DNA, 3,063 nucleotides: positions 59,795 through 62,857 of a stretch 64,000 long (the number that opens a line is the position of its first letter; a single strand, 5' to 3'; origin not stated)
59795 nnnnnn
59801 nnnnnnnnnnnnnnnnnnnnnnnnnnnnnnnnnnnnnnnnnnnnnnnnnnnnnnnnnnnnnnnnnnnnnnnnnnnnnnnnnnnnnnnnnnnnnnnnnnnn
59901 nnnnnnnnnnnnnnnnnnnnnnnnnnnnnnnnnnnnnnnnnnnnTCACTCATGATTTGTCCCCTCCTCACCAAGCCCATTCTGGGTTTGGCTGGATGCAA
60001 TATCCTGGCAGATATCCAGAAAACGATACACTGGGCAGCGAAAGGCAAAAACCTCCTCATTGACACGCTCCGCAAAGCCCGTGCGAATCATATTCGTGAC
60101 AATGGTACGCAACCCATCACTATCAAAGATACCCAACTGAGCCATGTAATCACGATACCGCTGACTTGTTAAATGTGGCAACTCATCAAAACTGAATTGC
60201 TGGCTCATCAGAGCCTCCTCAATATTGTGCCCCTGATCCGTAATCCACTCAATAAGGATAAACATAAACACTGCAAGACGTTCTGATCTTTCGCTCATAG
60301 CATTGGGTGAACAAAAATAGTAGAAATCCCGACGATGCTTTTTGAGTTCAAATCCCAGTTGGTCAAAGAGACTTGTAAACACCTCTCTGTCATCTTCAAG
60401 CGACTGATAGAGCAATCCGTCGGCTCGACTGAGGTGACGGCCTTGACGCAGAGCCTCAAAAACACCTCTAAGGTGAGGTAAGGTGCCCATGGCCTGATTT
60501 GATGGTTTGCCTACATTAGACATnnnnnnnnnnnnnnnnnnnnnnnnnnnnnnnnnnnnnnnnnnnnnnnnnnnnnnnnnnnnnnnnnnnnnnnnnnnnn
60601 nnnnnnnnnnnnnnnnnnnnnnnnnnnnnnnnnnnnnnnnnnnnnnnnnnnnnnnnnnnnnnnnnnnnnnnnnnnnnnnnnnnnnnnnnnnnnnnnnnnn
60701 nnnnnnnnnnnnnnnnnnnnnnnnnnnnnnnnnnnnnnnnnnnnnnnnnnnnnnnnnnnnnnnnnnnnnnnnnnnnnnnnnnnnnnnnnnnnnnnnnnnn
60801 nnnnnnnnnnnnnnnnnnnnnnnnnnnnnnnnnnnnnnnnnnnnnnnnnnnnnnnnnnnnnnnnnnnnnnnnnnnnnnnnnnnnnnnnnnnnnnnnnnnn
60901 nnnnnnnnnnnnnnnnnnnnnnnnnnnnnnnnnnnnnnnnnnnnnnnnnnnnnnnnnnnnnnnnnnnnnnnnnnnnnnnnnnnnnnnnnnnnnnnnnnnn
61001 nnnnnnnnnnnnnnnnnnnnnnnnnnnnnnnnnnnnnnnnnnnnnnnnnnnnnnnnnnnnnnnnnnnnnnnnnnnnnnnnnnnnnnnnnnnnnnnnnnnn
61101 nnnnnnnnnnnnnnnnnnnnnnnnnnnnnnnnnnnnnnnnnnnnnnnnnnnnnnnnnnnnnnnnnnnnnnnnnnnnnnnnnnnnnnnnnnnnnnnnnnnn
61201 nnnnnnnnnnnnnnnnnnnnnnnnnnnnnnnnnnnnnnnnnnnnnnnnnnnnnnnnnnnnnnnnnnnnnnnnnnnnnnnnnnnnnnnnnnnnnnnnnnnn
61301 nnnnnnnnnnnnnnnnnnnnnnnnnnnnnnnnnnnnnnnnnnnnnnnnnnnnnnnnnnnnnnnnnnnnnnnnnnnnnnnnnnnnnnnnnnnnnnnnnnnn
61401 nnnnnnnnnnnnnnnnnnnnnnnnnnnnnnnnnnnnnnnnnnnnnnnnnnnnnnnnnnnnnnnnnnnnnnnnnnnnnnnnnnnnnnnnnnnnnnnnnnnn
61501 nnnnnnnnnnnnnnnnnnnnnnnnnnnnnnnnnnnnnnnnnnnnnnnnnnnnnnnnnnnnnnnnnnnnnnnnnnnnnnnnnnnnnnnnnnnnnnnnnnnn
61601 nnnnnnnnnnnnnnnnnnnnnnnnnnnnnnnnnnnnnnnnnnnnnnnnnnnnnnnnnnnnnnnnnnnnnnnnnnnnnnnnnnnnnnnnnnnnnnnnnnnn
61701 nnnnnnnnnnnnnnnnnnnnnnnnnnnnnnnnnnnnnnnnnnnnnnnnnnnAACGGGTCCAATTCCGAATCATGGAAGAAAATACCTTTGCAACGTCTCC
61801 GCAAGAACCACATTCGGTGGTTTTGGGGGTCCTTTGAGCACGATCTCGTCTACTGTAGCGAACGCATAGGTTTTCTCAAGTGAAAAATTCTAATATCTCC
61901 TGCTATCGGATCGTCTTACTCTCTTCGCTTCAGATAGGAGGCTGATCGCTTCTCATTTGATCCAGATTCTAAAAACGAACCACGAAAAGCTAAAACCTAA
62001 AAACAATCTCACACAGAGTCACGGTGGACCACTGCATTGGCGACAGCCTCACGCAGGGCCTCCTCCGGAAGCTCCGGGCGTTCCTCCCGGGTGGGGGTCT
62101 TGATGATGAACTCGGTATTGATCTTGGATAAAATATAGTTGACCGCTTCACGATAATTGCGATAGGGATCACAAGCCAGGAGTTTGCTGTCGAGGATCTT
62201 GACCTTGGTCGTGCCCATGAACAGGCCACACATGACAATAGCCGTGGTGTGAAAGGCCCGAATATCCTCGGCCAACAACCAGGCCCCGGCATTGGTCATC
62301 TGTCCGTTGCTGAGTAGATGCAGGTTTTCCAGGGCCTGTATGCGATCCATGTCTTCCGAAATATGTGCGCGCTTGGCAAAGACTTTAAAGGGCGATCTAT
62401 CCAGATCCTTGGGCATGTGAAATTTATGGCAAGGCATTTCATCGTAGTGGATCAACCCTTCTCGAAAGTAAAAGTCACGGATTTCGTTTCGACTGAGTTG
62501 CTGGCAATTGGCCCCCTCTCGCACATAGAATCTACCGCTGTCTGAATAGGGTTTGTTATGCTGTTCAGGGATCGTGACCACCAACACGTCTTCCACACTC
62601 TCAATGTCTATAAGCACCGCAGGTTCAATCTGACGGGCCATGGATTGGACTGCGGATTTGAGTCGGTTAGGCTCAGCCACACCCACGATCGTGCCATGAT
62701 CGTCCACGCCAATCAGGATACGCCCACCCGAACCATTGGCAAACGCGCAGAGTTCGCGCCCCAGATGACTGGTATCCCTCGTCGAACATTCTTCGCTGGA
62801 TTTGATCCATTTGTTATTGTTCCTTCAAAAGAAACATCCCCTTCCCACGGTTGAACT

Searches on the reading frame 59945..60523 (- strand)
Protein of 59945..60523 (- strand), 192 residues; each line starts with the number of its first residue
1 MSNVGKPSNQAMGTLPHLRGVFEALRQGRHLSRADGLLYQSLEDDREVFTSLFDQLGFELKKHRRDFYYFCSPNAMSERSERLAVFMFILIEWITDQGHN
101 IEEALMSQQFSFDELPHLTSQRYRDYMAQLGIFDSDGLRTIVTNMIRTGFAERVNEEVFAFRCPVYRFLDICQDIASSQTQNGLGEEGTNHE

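Call 32: search_protein_families(library=pfam, proteins=[window:59945-60523:-], max_evalue=0.000001)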
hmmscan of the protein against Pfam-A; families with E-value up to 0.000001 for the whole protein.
window:59945-60523:- (192 aa): 1 family
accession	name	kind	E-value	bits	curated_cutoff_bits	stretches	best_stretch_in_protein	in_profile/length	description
PF21980.2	MksE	-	3.7e-28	99.4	27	1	16-172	1-162/163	Condensin complex protein MksE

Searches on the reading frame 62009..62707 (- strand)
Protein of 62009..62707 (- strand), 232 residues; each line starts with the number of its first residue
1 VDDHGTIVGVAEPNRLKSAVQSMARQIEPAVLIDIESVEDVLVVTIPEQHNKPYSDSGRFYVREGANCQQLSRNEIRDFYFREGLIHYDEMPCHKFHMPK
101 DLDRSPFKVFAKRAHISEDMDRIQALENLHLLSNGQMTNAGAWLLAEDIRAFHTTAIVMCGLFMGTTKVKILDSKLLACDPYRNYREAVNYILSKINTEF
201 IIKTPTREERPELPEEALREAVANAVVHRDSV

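Call 32: search_protein_families(library=pfam, proteins=[window:62009-62707:-], max_evalue=0.000001)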
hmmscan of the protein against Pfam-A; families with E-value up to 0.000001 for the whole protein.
window:62009-62707:- (232 aa): 1 family
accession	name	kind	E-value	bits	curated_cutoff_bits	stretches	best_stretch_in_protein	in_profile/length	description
PF04326.19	SLFN_AlbA_2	-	8.5e-08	33.2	25.3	1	2-71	40-117/118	Schlafen, AlbA_2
